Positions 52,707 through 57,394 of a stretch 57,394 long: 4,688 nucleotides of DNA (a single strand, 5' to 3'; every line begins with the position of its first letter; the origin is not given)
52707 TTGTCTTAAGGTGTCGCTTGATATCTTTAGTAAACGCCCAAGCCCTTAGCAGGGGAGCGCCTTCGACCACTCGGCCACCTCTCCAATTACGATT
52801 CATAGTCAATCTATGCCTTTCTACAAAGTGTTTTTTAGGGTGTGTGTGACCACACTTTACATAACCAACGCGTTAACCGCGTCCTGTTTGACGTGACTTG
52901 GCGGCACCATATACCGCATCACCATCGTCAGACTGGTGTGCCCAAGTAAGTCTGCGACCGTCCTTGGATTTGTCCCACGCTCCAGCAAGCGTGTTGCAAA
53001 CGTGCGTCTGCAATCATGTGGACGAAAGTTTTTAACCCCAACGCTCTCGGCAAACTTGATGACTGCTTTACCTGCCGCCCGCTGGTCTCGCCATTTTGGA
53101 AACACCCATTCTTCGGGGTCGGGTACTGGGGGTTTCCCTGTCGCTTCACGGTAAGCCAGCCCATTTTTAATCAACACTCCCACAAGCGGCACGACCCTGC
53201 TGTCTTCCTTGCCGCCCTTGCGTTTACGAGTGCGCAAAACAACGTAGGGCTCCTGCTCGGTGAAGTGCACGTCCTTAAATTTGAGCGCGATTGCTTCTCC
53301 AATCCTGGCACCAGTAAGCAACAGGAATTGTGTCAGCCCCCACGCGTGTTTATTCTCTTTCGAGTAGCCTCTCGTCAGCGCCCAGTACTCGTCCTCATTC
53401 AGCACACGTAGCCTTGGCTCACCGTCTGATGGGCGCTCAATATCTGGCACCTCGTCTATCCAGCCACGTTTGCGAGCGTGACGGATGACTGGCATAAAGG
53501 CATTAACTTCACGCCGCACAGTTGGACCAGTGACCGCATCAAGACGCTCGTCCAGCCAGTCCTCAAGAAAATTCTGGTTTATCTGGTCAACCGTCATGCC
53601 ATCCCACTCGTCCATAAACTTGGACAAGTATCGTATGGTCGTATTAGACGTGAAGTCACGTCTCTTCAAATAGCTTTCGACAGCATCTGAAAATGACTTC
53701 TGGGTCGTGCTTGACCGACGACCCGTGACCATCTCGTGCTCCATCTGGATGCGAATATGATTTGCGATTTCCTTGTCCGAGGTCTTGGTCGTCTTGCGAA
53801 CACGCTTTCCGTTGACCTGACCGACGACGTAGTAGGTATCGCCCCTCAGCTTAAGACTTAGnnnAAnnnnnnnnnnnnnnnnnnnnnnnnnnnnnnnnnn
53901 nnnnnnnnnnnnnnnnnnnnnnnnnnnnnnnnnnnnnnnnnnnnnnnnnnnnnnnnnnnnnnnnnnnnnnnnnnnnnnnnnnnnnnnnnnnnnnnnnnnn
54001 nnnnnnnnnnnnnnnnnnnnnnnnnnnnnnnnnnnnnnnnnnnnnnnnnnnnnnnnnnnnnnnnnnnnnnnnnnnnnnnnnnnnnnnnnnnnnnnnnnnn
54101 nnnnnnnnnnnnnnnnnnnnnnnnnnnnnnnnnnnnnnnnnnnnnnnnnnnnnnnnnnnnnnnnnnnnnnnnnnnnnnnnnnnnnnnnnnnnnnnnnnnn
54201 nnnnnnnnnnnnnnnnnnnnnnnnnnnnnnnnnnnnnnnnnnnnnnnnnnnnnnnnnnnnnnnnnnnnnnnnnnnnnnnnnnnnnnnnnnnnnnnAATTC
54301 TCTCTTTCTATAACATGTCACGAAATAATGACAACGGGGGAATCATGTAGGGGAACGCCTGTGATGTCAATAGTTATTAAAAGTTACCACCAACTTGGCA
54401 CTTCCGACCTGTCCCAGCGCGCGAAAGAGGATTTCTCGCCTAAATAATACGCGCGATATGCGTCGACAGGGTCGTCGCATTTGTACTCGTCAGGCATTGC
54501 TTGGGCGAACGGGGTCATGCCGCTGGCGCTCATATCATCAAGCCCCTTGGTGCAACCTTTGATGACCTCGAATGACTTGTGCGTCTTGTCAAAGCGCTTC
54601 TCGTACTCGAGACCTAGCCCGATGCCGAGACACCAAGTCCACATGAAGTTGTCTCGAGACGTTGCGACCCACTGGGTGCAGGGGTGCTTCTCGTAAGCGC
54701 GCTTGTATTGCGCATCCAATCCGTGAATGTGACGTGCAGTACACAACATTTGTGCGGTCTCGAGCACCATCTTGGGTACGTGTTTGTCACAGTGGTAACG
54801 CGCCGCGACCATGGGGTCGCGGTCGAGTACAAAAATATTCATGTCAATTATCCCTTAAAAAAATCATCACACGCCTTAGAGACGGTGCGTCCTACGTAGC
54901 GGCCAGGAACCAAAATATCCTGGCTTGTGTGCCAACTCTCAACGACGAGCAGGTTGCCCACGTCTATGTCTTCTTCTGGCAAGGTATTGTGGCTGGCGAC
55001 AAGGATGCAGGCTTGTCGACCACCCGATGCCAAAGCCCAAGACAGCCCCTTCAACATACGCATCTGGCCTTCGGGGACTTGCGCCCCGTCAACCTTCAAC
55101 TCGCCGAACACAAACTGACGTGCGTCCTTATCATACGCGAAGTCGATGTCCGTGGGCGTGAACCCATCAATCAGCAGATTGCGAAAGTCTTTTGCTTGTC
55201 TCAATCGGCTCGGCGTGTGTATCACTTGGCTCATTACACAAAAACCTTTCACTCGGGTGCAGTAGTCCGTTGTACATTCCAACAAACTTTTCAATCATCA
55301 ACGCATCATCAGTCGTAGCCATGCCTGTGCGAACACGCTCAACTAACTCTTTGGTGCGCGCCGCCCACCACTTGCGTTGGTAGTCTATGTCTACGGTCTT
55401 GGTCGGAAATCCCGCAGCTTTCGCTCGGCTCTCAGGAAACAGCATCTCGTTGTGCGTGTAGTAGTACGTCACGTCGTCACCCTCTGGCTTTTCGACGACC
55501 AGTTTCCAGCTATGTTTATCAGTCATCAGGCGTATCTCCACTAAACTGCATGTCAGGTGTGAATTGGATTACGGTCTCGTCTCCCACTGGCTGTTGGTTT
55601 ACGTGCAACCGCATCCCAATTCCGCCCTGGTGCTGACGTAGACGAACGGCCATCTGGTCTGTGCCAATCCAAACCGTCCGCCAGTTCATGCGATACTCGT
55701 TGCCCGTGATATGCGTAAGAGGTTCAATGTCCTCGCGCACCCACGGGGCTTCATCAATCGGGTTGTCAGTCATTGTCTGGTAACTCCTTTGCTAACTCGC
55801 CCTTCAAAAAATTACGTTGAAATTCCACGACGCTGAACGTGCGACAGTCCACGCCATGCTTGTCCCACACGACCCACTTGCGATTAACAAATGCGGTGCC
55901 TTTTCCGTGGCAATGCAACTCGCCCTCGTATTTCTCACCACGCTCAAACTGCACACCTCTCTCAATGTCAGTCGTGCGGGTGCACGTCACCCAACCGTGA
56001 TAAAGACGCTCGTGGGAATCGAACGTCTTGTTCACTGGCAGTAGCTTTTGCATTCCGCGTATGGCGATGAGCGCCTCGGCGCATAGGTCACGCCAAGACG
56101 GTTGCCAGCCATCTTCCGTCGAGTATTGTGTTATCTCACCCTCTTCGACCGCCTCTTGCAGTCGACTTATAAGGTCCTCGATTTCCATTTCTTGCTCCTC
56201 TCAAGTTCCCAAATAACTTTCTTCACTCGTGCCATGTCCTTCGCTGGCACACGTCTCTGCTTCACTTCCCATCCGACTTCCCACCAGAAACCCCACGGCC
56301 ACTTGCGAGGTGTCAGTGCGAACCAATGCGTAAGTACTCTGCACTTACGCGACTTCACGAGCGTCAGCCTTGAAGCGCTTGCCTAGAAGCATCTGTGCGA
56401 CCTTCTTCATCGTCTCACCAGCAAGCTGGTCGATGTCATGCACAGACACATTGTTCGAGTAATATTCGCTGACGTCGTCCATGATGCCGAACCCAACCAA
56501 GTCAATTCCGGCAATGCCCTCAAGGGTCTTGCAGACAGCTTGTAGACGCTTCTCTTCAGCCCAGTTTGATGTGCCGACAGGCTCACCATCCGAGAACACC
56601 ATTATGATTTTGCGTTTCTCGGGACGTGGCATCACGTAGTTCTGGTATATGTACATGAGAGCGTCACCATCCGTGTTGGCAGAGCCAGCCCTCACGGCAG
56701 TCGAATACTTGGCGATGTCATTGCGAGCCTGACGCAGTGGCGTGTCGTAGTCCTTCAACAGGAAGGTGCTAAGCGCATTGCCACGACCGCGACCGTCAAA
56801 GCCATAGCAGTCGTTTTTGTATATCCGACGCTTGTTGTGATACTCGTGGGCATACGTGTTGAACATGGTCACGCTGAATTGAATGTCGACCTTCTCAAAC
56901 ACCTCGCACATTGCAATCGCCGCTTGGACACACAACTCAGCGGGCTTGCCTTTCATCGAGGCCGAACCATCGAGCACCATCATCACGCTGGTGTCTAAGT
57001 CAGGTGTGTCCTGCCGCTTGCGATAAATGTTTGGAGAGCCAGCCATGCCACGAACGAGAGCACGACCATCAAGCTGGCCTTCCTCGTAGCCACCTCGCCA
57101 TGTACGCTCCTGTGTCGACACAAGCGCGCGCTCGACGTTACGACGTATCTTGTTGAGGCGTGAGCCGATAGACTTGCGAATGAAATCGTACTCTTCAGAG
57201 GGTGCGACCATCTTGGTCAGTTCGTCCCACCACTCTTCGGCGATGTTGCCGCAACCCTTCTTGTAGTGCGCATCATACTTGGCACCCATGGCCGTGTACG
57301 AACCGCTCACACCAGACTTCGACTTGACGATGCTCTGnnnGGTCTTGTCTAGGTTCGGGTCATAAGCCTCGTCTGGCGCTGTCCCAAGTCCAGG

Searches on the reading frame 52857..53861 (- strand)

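Call 97: search_protein_families(library=pfam, proteins=[window:52857-53861:-], max_evalue=0.001)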
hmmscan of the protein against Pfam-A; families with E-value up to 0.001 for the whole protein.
window:52857-53861:- (334 aa): 2 families
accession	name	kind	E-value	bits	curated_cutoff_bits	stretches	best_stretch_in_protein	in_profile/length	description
PF00589.27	Phage_integrase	-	8.9e-24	84.6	27.1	1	154-318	3-166/172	Phage integrase family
PF13102.12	Phage_int_SAM_5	-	7.6e-05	23.5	22.3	1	73-139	26-92/98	Phage integrase SAM-like domain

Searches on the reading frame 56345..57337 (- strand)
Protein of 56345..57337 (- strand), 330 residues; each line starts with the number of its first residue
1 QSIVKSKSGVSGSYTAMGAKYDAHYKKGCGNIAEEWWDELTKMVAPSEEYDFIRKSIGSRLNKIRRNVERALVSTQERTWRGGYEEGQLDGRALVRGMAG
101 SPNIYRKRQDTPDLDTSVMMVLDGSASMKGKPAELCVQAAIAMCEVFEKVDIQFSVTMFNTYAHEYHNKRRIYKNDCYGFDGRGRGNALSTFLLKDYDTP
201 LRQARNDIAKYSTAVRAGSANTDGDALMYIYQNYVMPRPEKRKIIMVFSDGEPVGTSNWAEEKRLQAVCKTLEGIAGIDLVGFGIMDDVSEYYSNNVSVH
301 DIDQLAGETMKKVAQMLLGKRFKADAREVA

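Call 97: search_protein_families(library=pfam, proteins=[window:56345-57337:-], max_evalue=0.001)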
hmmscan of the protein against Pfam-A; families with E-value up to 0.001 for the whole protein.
window:56345-57337:- (330 aa): 3 families
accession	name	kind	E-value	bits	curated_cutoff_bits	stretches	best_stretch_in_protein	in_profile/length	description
PF11775.14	CobT_C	-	5.8e-28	98.5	21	1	105-318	2-219/220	Cobalamin biosynthesis protein CobT VWA domain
PF00092.34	VWA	-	4.3e-07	30.7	23.8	0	206-307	66-152/174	von Willebrand factor type A domain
PF13519.12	VWA_2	-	0.00061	20.8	27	0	118-162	1-48/107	von Willebrand factor type A domain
